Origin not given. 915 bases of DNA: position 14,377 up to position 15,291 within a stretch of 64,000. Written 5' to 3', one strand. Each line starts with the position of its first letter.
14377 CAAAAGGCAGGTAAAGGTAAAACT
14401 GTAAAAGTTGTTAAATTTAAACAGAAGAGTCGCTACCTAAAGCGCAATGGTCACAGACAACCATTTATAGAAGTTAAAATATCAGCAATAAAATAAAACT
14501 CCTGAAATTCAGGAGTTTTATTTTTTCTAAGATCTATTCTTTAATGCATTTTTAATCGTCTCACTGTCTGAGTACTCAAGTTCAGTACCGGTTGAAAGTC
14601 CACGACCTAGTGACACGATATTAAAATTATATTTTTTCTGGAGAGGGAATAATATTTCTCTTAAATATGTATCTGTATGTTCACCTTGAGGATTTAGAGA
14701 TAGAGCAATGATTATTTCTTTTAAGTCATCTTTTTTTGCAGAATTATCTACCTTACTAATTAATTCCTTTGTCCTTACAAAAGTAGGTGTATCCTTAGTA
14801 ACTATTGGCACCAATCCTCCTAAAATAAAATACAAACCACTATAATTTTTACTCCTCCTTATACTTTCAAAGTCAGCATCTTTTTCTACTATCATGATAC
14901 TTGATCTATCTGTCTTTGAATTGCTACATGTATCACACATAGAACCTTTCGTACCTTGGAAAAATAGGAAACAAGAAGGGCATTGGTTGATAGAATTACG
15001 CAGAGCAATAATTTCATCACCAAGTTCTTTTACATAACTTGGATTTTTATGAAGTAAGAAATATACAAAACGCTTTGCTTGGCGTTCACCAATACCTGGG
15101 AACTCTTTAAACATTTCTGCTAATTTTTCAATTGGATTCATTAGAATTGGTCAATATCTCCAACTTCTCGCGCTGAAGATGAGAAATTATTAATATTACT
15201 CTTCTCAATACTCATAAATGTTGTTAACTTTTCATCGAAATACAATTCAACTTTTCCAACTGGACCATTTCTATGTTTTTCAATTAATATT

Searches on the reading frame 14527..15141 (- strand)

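Call 7: search_protein_families(library=pfam, proteins=[window:14527-15141:-])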
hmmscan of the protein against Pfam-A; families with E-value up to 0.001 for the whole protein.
window:14527-15141:- (204 aa): 4 families
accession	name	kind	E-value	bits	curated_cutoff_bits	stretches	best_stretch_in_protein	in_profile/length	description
PF13662.12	Toprim_4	-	1.3e-08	35.3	25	1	81-166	2-76/85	Toprim domain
PF01751.28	Toprim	-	2.8e-07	31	23.1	1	82-172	2-90/96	Toprim domain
PF21176.3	RecR_HhH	-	9.8e-07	28.9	27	1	4-44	1-41/45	RecR, helix-hairpin-helix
PF21175.2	RecR_C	-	4.1e-06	26.6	22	1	181-203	1-23/24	RecR, C-terminal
